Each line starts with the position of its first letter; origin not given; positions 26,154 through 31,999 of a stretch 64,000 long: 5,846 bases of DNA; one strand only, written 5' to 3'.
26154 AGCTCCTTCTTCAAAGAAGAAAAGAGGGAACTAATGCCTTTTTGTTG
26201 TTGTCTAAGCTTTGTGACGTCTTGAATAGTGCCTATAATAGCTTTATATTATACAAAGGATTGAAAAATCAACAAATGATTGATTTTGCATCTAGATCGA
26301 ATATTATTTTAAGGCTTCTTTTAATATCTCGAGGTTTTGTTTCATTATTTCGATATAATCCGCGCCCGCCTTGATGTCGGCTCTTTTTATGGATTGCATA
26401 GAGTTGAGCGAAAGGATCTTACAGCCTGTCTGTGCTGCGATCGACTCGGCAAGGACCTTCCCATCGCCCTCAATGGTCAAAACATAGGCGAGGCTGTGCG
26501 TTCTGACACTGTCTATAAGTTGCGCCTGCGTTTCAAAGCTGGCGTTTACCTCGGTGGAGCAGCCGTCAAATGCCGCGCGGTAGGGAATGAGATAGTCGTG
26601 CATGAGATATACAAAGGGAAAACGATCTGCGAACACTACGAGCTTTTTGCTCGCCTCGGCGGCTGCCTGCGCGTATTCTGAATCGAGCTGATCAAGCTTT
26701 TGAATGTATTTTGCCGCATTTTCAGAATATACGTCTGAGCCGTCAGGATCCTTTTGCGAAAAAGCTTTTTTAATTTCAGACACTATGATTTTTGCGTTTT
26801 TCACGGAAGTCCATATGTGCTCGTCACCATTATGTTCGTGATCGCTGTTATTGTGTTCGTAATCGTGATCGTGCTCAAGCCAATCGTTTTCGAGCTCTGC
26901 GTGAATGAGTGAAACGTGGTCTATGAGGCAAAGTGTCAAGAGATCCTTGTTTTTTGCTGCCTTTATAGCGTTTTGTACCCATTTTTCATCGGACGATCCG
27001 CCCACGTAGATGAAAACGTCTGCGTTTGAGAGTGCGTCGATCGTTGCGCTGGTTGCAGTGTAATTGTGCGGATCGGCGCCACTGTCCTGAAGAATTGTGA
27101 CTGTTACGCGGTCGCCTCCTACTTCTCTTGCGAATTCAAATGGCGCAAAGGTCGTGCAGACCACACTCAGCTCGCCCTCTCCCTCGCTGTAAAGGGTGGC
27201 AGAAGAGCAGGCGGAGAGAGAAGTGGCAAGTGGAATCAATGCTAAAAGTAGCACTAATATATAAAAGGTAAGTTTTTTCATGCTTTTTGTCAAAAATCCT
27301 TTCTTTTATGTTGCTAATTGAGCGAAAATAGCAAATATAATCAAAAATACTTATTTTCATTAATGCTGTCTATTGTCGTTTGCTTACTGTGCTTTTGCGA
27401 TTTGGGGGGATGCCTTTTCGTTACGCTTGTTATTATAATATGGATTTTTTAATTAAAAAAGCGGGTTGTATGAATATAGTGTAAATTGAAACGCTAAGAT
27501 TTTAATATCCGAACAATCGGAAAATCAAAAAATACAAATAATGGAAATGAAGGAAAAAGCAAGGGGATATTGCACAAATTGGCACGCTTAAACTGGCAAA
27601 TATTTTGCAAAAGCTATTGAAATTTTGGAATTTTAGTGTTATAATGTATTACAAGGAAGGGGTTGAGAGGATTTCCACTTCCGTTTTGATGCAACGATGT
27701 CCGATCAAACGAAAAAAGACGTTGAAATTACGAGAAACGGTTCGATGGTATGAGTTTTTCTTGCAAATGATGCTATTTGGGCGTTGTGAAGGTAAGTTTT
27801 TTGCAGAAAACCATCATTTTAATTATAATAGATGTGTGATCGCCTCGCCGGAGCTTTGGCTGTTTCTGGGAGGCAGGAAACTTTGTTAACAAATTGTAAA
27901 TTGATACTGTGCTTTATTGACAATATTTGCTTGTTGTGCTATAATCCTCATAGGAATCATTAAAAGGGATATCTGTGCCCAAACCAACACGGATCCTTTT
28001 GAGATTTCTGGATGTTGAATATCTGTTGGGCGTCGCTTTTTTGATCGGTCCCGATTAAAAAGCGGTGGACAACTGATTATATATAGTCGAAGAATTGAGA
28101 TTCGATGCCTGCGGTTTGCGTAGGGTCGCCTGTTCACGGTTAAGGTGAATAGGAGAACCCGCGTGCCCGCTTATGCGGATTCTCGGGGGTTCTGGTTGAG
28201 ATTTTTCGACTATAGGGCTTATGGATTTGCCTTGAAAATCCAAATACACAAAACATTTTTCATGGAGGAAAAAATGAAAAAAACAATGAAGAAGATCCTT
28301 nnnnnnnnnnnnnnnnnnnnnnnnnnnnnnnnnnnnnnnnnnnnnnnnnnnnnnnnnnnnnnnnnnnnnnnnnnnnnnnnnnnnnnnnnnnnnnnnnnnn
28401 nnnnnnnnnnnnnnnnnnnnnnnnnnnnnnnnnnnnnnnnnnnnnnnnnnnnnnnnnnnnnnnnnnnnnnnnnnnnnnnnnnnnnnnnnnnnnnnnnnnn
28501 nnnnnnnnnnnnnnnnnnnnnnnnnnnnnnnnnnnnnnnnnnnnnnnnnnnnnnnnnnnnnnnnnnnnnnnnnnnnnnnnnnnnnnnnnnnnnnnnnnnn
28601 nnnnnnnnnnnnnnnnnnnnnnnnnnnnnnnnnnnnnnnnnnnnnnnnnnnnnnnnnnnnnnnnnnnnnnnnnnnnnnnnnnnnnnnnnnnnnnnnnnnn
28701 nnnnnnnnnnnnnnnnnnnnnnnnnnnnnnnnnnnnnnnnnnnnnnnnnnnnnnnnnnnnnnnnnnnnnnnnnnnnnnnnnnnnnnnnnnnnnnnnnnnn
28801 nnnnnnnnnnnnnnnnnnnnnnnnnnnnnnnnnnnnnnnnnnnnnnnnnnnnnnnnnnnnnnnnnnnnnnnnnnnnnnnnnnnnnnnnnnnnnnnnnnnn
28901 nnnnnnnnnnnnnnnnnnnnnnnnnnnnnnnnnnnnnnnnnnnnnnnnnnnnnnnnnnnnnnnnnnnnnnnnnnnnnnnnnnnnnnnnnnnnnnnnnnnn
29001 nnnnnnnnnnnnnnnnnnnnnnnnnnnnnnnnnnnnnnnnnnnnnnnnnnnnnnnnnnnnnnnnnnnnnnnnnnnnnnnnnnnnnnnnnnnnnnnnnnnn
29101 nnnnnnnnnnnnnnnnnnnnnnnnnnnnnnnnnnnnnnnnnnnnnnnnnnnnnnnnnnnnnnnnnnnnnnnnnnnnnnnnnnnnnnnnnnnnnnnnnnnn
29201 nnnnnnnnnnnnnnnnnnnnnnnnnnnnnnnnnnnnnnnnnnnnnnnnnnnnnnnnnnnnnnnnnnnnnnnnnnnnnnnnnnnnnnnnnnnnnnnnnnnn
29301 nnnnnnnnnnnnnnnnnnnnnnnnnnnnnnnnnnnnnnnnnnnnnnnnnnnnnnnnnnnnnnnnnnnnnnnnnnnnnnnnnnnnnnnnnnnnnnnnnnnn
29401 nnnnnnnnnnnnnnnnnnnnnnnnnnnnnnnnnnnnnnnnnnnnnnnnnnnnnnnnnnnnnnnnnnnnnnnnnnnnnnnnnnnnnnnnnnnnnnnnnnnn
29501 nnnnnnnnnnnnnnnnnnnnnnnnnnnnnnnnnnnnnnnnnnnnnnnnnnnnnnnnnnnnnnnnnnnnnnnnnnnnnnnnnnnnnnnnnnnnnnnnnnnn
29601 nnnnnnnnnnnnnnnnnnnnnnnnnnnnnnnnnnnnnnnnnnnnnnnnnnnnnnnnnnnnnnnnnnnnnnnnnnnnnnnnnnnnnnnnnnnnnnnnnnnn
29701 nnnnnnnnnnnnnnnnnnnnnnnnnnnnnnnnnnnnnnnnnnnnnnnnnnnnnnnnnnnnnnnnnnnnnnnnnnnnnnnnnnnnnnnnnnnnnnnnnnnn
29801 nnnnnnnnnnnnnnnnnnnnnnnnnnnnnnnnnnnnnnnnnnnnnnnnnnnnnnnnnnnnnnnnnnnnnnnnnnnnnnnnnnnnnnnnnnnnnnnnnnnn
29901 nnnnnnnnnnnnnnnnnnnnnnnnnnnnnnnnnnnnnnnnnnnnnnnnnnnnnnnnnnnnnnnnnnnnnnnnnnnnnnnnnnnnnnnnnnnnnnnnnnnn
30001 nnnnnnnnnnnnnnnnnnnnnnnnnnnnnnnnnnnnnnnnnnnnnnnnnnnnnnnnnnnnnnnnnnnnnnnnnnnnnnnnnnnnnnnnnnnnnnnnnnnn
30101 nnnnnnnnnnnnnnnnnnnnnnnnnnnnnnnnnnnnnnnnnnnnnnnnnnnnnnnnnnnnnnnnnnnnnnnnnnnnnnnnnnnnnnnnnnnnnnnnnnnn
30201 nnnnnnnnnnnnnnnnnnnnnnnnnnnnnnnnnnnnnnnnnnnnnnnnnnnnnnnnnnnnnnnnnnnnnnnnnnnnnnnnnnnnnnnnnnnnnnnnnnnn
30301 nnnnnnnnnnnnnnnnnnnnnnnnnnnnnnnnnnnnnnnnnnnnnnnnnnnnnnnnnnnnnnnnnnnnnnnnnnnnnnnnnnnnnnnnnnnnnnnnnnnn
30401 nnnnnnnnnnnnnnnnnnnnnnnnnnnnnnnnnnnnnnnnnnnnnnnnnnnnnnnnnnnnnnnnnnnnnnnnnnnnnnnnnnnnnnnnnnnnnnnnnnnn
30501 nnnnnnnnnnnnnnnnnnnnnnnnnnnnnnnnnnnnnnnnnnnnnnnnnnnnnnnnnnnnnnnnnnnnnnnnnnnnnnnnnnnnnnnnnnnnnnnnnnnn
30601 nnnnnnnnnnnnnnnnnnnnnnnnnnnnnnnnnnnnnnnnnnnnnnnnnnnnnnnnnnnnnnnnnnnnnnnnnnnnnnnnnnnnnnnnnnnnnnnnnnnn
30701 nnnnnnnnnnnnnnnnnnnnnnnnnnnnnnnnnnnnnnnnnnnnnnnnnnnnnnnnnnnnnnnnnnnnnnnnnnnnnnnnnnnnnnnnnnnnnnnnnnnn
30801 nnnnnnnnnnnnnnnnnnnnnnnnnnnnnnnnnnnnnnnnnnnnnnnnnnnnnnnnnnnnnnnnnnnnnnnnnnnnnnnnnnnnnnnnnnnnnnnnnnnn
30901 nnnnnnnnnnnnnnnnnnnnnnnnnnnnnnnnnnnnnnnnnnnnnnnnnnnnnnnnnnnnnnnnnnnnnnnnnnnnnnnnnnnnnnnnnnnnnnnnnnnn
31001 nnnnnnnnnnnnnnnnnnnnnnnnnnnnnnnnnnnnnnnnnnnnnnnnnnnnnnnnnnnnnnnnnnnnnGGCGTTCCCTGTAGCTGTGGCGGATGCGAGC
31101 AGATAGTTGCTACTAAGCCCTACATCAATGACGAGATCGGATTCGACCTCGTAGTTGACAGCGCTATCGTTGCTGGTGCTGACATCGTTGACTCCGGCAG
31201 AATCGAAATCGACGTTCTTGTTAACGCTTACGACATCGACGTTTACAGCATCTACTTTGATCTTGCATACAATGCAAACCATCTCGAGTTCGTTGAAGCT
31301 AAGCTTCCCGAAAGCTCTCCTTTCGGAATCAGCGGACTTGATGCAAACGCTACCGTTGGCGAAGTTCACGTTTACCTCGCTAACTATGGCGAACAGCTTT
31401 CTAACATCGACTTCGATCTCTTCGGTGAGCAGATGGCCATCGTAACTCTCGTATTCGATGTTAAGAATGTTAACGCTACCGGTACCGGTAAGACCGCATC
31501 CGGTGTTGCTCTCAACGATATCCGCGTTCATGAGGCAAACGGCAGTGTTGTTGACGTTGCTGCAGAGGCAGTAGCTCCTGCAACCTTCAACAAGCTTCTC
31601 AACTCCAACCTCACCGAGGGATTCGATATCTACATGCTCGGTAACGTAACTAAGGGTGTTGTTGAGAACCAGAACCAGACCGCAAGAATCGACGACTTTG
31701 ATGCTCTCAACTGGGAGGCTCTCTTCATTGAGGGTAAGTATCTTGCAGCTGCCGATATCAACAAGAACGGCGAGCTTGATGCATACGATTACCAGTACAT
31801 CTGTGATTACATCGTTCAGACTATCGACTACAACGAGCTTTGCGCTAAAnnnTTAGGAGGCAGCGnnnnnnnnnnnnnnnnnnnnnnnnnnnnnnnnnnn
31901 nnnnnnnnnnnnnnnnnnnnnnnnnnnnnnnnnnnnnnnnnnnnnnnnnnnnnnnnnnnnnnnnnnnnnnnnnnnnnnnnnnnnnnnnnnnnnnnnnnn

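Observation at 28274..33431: Two-gene cohesin/dockerin-like surface module built almost entirely from an unassigned Cys-rich repeat (candidate undescribed cell-surface assembly system)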

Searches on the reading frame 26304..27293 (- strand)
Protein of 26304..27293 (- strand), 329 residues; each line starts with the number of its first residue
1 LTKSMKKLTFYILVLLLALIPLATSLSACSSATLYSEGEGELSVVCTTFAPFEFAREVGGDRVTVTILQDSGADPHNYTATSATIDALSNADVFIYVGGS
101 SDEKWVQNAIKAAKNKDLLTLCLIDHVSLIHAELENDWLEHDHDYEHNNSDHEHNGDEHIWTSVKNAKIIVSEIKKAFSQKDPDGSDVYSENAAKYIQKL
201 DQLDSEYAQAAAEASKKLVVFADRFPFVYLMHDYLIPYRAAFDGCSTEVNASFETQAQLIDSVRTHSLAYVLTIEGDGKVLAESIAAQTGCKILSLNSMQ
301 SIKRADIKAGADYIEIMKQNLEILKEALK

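Call 30: search_protein_families(library=pfam, proteins=[window:26304-27293:-], max_evalue=0.001)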
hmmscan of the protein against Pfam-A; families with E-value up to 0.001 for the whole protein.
window:26304-27293:- (329 aa): 1 family
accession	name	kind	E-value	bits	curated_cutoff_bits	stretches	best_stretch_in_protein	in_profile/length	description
PF01297.22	ZnuA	-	1.2e-64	218.8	29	1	44-327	1-263/263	Zinc-uptake complex component A periplasmic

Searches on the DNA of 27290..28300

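Call 78: search_rna_families(source=window, start=27290, end=28300, threshold=evalue, max_evalue=1)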
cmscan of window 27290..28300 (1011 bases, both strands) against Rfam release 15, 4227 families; matches with E-value up to 1: 0.
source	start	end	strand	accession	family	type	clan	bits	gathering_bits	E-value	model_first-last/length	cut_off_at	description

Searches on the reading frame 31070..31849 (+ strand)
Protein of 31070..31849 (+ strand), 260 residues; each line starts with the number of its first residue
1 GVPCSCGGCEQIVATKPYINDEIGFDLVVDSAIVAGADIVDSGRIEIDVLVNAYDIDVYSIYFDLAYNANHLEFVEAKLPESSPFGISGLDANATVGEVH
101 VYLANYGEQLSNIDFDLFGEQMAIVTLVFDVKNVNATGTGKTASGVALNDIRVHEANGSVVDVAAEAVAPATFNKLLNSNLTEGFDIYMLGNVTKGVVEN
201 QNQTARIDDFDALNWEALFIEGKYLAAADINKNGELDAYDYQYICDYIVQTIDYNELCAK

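Call 62: search_solved_structures(query=A4, max_evalue=1, show_alignments=0)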
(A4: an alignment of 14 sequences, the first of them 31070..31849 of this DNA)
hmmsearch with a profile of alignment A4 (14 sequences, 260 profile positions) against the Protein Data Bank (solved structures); distinct sequences matched with E-value up to 1: 44.
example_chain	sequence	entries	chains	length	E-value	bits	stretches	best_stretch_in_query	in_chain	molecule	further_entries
8x3a_A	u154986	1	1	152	1.6e-09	41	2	193-256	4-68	Serine protease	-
8x39_A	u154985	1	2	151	1.7e-09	41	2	193-256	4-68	Serine protease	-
3ul4_B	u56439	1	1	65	7.3e-09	38.9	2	226-252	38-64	Cellulosome enzyme, dockerin type I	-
2ccl_B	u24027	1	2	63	5.7e-08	36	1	192-249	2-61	ENDO-1,4-BETA-XYLANASE Y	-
1ohz_B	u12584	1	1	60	7.3e-08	35.6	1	194-249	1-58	ENDO-1,4-BETA-XYLANASE Y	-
1daq_A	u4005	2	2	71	8e-08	35.5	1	193-252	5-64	ENDOGLUCANASE SS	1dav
2mte_A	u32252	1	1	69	9e-08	35.3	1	194-252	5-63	Cellulose 1,4-beta-cellobiosidase (reducing end) CelS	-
4fl4_A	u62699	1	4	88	1.8e-07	34.4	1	193-251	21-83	Glycoside hydrolase family 9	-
5nrk_B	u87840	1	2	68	3e-06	30.3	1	195-253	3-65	DocCel5: Type I dockerin repeat domain from A. cellulolyticus family 5 endoglucanase WP_01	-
2vn6_B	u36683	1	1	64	5.4e-06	29.5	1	192-251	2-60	ENDOGLUCANASE A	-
5nrm_B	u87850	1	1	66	6.2e-06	29.3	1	228-251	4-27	DocCel5: Type I dockerin repeat domain from A. cellulolyticus family 5 endoglucanase WP_01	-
2b59_B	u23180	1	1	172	1.3e-05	28.3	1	169-247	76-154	Cellulosomal scaffolding protein A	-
2vn5_B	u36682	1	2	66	1.3e-05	28.2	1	192-251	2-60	ENDOGLUCANASE A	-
2yik_A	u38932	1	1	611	1.4e-05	28.1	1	226-250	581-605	ENDOGLUCANASE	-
4uyq_B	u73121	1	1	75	1.4e-05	28.1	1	194-251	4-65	Cellulosomal scaffoldin adaptor protein B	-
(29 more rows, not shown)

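Call 63: search_protein_families(library=pfam, alignment_id=A4, max_evalue=0.01)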
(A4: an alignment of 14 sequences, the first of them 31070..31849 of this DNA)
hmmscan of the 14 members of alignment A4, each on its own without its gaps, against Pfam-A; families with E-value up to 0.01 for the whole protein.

A. member 1, window:31070-31849:+ (260 aa): 0 families

B. families by the number of members that match (of 14 scanned): 5 families
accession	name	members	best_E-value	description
PF00404.24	Dockerin_1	13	2.1e-12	Dockerin type I domain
PF00963.24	Cohesin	2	8.9e-05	Cohesin domain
PF22666.2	Glyco_hydro_2_N2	2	0.0026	Glycosyl hydrolase 2 galactose-binding domain-like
PF13499.12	EF-hand_7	1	0.003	EF-hand domain pair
PF00036.39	EF-hand_1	1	0.0059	EF hand domain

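Call 81: search_protein_representatives(protein=window:31070-31849:+)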
Query: 260 residues. Proteins with E-value up to 0.001 (for the whole library): 47; up to 1e-10: 7; up to 1e-30: 2. The best 47 are listed.
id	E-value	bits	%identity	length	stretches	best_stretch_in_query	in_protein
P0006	1.1e-102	359.5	69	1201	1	1-259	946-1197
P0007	8.2e-74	264.9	54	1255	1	2-260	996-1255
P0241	2.2e-27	112.8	36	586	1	4-259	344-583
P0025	4.3e-19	85.6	33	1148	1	4-256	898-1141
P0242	2.2e-15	73.5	29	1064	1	4-260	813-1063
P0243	4.0e-12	62.8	32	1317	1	6-258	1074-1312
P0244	8.9e-11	58.4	34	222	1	22-260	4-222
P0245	4.1e-09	52.9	29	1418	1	22-258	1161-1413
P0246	1.4e-08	51.2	31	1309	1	23-259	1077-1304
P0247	1.4e-08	51.2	36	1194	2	117-257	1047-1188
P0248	1.2e-07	48.1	32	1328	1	6-259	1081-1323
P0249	1.8e-07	47.6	29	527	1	4-259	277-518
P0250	3.4e-07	46.6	33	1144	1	5-258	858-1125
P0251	1.3e-06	44.7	38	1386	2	13-78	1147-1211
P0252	1.5e-06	44.5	26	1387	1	6-259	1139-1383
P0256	3.5e-06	43.3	34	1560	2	5-130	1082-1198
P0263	1.8e-05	41.0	31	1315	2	22-105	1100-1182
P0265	3.3e-05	40.2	29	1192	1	14-257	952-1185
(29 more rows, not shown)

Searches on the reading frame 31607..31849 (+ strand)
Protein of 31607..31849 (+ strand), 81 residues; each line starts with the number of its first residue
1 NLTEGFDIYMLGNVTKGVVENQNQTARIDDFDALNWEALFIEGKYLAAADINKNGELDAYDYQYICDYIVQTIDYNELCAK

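Call 87: find_homologous_proteins(query=window:31607-31849:+, max_evalue=0.001)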
Query window:31607-31849:+ (81 aa): 1 proteins with E <= 0.001 among 1 candidates.
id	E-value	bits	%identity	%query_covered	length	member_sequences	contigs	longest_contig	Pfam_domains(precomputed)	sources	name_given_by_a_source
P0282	4.4e-41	156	100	89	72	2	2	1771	-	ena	-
